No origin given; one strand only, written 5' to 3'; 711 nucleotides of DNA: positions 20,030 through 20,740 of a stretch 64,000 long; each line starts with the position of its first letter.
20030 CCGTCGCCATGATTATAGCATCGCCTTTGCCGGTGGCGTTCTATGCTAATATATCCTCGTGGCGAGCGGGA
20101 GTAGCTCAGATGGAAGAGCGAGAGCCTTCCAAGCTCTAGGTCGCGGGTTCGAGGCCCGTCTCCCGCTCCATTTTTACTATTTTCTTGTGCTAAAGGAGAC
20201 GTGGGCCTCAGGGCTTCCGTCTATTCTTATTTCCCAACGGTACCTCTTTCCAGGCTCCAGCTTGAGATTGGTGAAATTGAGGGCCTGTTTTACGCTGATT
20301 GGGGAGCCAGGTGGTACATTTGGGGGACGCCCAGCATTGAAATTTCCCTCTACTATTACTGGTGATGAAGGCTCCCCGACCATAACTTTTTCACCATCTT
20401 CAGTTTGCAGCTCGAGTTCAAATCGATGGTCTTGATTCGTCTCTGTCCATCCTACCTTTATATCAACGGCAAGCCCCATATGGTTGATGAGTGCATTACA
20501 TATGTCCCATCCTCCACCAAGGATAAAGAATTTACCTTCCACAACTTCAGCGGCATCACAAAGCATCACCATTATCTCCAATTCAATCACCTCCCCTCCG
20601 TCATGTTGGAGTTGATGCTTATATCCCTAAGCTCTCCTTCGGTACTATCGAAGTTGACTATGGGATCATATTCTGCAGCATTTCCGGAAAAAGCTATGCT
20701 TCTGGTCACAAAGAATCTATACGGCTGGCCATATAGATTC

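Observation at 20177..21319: BrnT/BrnA-like toxin-antitoxin module with amber-interrupted toxin, extended antitoxin and a coupled third gene (TAC-like tripartite layout)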

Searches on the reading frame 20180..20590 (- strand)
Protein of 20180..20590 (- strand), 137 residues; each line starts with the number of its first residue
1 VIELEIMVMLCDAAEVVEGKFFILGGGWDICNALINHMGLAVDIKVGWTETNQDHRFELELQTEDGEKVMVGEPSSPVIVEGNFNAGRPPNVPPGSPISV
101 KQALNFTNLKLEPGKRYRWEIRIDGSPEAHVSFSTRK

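Call 5: search_protein_families(library=pfam, proteins=[window:20180-20590:-], max_evalue=1)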
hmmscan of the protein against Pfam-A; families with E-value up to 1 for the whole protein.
seq(137 aa): 2 families
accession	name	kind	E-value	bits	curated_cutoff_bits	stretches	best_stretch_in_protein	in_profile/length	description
PF22091.2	DUF6941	-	9.7e-18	65.2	27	1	7-133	2-122/125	Family of unknown function (DUF6941)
PF00394.28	Cu-oxidase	-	0.044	14.3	21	1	48-122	10-73/157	Multicopper oxidase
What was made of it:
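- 20177..20590 (-): DUF6941 gene. It is 137 aa from GTG 20590, but the likelier start is TTG 20581 or ATG 20566. It ends in a TAG-TAA tandem stop that abuts the repeat. Probable passenger gene encoding an Ig-like beta-sandwich. Pfam PF22091 E=1e-17 (call 5).
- On TAC (toxin-antitoxin-chaperone): It is Pfam DUF6941 (call 5).
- On DUF6941 (PF22091): 65.2 bits against a cut-off of 27, covering profile positions 2-122 of 125 (call 5).
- Checked: The third protein is DUF6941, E=1e-17, above its cut-off (call 5).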

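Call 6: search_protein_families(library=ncbifam, proteins=[window:20180-20590:-], max_evalue=1)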
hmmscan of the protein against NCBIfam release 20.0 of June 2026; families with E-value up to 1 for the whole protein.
seq(137 aa): 0 families

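Call 31: find_homologous_proteins(query=window:20180-20572:-, max_evalue=0.001)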
Query seq(131 aa) (131 aa): 2 proteins with E <= 0.001 among 6 candidates.
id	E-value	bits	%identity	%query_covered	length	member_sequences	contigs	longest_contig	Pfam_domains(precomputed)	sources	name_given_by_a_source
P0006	3.6e-84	298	100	100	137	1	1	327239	PF22091.3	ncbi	ncbi:MAG: hypothetical protein AB1384_04700 [Actinomycetota bacterium]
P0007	1.3e-27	115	46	98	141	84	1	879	PF22091.3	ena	-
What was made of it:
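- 20177..20590 (-): Identical to NCBI 'hypothetical protein AB1384_04700 [Actinomycetota bacterium]' (call 31).
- The window comes from a metagenome-assembled genome (call 31).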

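Call 45: search_protein_representatives(protein=window:20180-20572:-)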
Query: 131 residues. Proteins with E-value up to 0.001 (for the whole library): 1166; up to 1e-10: 379; up to 1e-30: 2. The best 150 are listed.
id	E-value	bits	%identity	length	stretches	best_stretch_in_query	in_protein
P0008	1.0e-34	135.8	47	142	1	2-130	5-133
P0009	4.6e-32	127.2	46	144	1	2-131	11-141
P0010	3.6e-29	117.9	52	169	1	2-128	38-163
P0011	3.2e-28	114.8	42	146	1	2-130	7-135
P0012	1.1e-27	113.0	46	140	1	2-127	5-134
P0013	6.9e-25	104.0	42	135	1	2-125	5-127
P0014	3.1e-24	101.9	44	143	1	2-128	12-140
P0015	1.1e-23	100.1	44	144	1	2-130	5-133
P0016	1.8e-23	99.4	40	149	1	2-130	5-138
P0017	2.2e-23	99.1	45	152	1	2-122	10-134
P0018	2.5e-23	98.9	41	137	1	2-128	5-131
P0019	1.3e-22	96.6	40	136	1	2-131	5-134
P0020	1.3e-22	96.6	43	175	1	2-130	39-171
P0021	1.7e-22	96.3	45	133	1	3-128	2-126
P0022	2.4e-22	95.8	44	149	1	3-124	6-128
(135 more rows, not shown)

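Call 47: search_solved_structures(query=A4, max_evalue=10, show_alignments=1)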
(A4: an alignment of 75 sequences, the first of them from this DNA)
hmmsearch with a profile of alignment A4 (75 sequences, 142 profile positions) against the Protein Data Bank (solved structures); distinct sequences matched with E-value up to 10: 10.
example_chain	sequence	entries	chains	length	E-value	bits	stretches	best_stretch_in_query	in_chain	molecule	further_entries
5kpe_A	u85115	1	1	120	0.12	15.4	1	79-126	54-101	De novo Beta Sheet Design Protein OR664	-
1bft_A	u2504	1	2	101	0.62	13.2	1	5-43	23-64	NUCLEAR FACTOR NF-KAPPA-B P65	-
5ds2_A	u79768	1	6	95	0.69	13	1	42-87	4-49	18.1 kDa class I heat shock protein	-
6ytt_A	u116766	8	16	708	0.74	12.9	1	5-53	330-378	CO dehydrogenase/acetyl-CoA synthase complex, beta subunit | CO-methylating acetyl-CoA synthase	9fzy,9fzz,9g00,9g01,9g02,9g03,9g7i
1my5_A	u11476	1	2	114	0.78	12.8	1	5-42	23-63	NF-kappaB p65 (RelA) subunit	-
1my7_A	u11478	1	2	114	0.79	12.8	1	5-42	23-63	NF-kappaB p65 (RelA) subunit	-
3qc5_X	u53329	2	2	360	0.99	12.5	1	13-71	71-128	Platelet binding protein GspB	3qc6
1k3z_A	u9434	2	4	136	1.1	12.3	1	5-42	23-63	Transcription factor p65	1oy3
7qzq_A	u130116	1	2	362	1.2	12.2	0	8-25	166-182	Kelch repeat and BTB domain-containing protein 12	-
8u9l_A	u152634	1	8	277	1.5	11.9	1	5-42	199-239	Transcription factor p65,Proto-oncogene c-Rel chimera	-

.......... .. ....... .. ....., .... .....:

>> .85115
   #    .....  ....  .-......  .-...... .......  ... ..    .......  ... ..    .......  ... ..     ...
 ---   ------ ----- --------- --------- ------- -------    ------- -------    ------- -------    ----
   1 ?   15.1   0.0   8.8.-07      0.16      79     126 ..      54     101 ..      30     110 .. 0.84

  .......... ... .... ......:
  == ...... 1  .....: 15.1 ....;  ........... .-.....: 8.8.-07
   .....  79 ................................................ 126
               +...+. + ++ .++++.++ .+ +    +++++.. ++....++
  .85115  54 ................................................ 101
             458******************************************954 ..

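Call 51: find_related_loci(query=A5, collection=genome_contigs, flank=4000)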
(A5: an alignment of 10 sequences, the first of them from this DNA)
Query A5 (131 aa) in genome_contigs; peptide patterns used: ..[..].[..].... (x = any residue, [..] = any of these).
600 stretches matched a pattern (row limit reached: there are more); 599 encode a relative of the query (tblastn E <= 1e-3); the best 80 are kept; 80 distinct loci.
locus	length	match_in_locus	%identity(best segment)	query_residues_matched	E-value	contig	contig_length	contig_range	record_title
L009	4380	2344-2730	50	2-130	4e-40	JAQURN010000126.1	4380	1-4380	MAG: Actinomycetota bacterium isolate STD1_74 NODE_83668_length_4380_cov_3.327298_Sandtown_D1, whole genome shotgun sequ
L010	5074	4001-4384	46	2-129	2e-38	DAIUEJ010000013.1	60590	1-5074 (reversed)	MAG TPA_asm: Candidatus Anoxymicrobiaceae bacterium isolate CTOTU25329 NODE_31_length_60590_cov_21.897134, whole genome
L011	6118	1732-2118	45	1-129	6e-37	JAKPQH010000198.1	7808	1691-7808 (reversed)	MAG: bacterium isolate JPNA_maxbin.176 k141_1163339, whole genome shotgun sequence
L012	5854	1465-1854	45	2-131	2e-36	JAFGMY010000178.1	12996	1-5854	MAG: Actinomycetota bacterium isolate Zod_Metabat.502 k87_14956425, whole genome shotgun sequence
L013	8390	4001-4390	42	1-130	7e-36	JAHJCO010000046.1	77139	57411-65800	MAG: Actinomycetota bacterium isolate Modern_marine.mb.309 Modern_marine.mb.309_k141_1668549, whole genome shotgun seque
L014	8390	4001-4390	42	1-130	6e-36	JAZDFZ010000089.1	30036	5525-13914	MAG: Actinomycetota bacterium isolate MEGAHIT-group-0.229 k141_14893619, whole genome shotgun sequence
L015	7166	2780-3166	43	1-129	3e-35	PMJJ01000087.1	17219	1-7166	MAG: Actinomycetota bacterium isolate fen_680 73.20120600_E2D.85_contig_27100, whole genome shotgun sequence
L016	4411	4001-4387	43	1-129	3e-35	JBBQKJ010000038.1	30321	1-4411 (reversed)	MAG: Candidatus Geothermincolia bacterium isolate Co_metawrap_610 Cmw_610_k141_25646461_length_30321_cov_15.6220, whole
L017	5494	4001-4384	46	2-129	1e-34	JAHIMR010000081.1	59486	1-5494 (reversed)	MAG: Actinomycetota bacterium isolate KR13_N2.mb.8 KR13_N2.mb.8_k141_208947, whole genome shotgun sequence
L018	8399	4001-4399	47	2-130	1e-34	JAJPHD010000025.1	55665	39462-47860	MAG: Actinomycetota bacterium isolate Centralia_MAG_135 k107_33083312, whole genome shotgun sequence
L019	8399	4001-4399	46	2-130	2e-34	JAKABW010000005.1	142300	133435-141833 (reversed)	MAG: Actinomycetes bacterium isolate WH2.bin4 NODE_88_length_142300_cov_2.418940, whole genome shotgun sequence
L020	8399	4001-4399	44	2-130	9e-34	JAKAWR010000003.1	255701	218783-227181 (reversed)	MAG: Actinomycetes bacterium isolate YP4.bin77 NODE_30_length_255701_cov_10.705396, whole genome shotgun sequence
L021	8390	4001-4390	44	2-131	5e-34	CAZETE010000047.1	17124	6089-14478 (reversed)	MAG TPA_asm: uncultured Actinomycetota bacterium isolate binchicken_co74_111 genome assembly, contig: NODE_6286_length_1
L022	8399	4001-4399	47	2-130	8e-34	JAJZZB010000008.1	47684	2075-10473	MAG: Actinomycetes bacterium isolate TL1-5.bin92 NODE_700_length_47684_cov_2.016359, whole genome shotgun sequence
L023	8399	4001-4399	46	2-130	1e-33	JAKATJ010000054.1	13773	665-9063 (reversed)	MAG: Actinomycetes bacterium isolate YP2.bin54 NODE_3660_length_13773_cov_11.192657, whole genome shotgun sequence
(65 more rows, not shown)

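Call 66: predict_structure(alignment_id=A4)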
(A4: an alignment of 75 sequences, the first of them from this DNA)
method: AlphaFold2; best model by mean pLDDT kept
length: 131 residues; sequences in the alignment: 75
mean_pLDDT: 97.0   pTM: 0.88
mean pLDDT of the five models: 97.0, 96.9, 96.6, 96.6, 96.3
residues with pLDDT >= 90: 127; 70-90: 4; 50-70: 0; < 50: 0
segments of 3 or more residues with pLDDT < 50: none
pLDDT, mean of each block of 10 residues (from residue 1): 98 97 92 98 98 98 96 98 96 98 96 98 98 94
secondary structure, 60 per line:
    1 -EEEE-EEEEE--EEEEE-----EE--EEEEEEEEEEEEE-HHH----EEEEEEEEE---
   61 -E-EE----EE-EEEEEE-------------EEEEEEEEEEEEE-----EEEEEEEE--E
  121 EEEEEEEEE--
elements in order: E2-5 E7-11 E14-18 E28-40 E49-57 E73-78 E92-104 E110-117 E120-129
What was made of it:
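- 20177..20590 (-): AF2 pLDDT 97, nine strands (call 66).
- On TAC (toxin-antitoxin-chaperone): The AF2 model (pLDDT 97) is an all-beta nine-strand sandwich (call 66).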

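Call 75: search_protein_families(library=phrogs, proteins=[window:20180-20572:-], max_evalue=0.1)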
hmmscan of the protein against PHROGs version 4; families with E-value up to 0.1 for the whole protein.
seq(131 aa): 0 families

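Call 76: search_protein_families(library=padloc, proteins=[window:20180-20572:-], max_evalue=0.1)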
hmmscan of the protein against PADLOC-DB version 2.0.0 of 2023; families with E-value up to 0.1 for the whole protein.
seq(131 aa): 1 family
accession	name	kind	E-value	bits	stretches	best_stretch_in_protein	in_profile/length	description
PDLC03374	MTase_II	-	0.011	12.7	1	15-85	22-91/448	Type II methyltransferase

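Call 77: fold_search(model_id=the predicted structure, library=viral)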
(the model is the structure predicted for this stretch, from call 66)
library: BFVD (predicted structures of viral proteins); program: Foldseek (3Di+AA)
matches with E <= 10: 1088; with E <= 0.001: 4
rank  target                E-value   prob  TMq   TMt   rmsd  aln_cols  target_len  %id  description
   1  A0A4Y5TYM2            4.3e-06  1.00  0.71  0.36   3.4       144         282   13  (no name in the UniProt tables at hand)
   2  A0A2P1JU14            2.0e-05  1.00  0.66  0.64   3.9       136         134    7  Uncharacterized protein [Anoxybacillus phage A403]
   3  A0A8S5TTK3            2.3e-04  1.00  0.68  0.56   5.4       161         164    7  Uncharacterized protein [Siphoviridae sp. ct5jB2]
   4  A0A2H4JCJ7            2.4e-04  1.00  0.57  0.55   5.3       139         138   11  Uncharacterized protein [uncultured Caudovirales phage]
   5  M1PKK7                1.6e-03  1.00  0.52  0.49   5.6       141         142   11  (no name in the UniProt tables at hand)
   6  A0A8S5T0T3            8.5e-03  1.00  0.59  0.48   8.6       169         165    9  Uncharacterized protein [Siphoviridae sp. ctKFk2]
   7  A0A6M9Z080            1.5e-02  0.95  0.38  0.10  10.7       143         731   11  (no name in the UniProt tables at hand)
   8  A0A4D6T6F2            1.7e-02  0.97  0.42  0.41   8.1       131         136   16  Uncharacterized protein [Gordonia phage Fairfaxidum]
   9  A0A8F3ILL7            1.9e-02  0.97  0.37  0.33   5.2       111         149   11  (no name in the UniProt tables at hand)
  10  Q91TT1                2.0e-02  0.85  0.38  0.17  22.4       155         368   16  T22.8 [Tupaiid herpesvirus 1 (strain 1)]
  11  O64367                2.1e-02  0.77  0.26  0.18   6.5       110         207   18  Gp59 [Escherichia phage N15]
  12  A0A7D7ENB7            2.1e-02  0.30  0.18  0.09  16.2       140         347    9  (no name in the UniProt tables at hand)
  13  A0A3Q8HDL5            2.3e-02  1.00  0.50  0.11   3.4       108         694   10  (no name in the UniProt tables at hand)
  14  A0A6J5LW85            3.2e-02  0.87  0.37  0.10   9.7       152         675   11  Uncharacterized protein [uncultured Caudovirales phage]
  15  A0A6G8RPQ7            3.2e-02  0.47  0.31  0.07  12.8       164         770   10  Tail fibers protein [Salmonella phage maane]
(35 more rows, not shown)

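Call 78: fold_search(model_id=the predicted structure, library=pdb)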
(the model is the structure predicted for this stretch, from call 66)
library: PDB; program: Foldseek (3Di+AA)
matches with E <= 10: 1584; with E <= 0.001: 0
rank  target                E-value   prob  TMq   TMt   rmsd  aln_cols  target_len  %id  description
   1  7ok7_K                1.4e-03  0.99  0.38  0.32   7.5       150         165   10  Crystal structure of the UNC119B ARL3 complex (released 2021-06-09)
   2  3gqq_A                2.0e-03  1.00  0.41  0.35   6.9       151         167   10  Crystal structure of the human retinal protein 4 (unc-119 homolog A). Northeast Structural Genomics Consortium target  (released 2009-04-07)
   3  9gkg_C                2.1e-03  1.00  0.41  0.35   7.1       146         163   12  Crystal structure of UNC119 in complex with Squarunkin A (released 2025-01-15)
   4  9gkg_K                2.9e-03  0.99  0.41  0.36   7.0       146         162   12  Crystal structure of UNC119 in complex with Squarunkin A (released 2025-01-15)
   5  7umo_A                3.4e-03  0.99  0.43  0.36   6.5       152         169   11  Structure of Unc119-inhibitor complex. (released 2023-07-26)
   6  7ok7_H                3.7e-03  0.98  0.38  0.31   7.5       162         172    9  Crystal structure of the UNC119B ARL3 complex (released 2021-06-09)
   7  7umo_B                3.9e-03  0.99  0.41  0.35   6.8       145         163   12  Structure of Unc119-inhibitor complex. (released 2023-07-26)
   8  3gqq_E                3.9e-03  0.99  0.40  0.34   7.1       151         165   10  Crystal structure of the human retinal protein 4 (unc-119 homolog A). Northeast Structural Genomics Consortium target  (released 2009-04-07)
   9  3gqq_F                4.4e-03  0.99  0.41  0.35   6.8       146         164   11  Crystal structure of the human retinal protein 4 (unc-119 homolog A). Northeast Structural Genomics Consortium target  (released 2009-04-07)
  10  7ok7_L                4.4e-03  0.97  0.38  0.33   7.2       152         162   10  Crystal structure of the UNC119B ARL3 complex (released 2021-06-09)
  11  4goj_C                4.6e-03  0.96  0.36  0.31   7.3       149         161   11  The Crystal Structure of full length Arl3GppNHp in complex with UNC119a (released 2012-09-19)
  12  9nem_E                4.9e-03  0.99  0.43  0.38   6.3       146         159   12  Structure of Unc119-Farnesylated peptide complex (released 2025-09-03)
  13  9gkg_B                5.1e-03  0.98  0.38  0.33   7.0       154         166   11  Crystal structure of UNC119 in complex with Squarunkin A (released 2025-01-15)
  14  9gkg_D                6.4e-03  0.99  0.42  0.36   6.4       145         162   12  Crystal structure of UNC119 in complex with Squarunkin A (released 2025-01-15)
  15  9nem_B                6.4e-03  0.99  0.41  0.33   7.0       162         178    9  Structure of Unc119-Farnesylated peptide complex (released 2025-09-03)
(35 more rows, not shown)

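Call 85: find_encoding_contigs(protein=P0007, flank=4000, max_places=8)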
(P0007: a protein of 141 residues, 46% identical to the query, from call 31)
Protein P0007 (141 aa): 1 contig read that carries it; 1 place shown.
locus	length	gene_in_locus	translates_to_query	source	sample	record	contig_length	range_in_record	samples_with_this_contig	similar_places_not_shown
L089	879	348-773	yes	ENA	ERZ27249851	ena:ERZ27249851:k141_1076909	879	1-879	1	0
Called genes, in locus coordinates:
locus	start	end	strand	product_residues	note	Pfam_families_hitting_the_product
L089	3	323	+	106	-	?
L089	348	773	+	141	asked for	PF22091:DUF6941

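Call 86: find_encoding_contigs(protein=P0006, flank=3000, max_places=4)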
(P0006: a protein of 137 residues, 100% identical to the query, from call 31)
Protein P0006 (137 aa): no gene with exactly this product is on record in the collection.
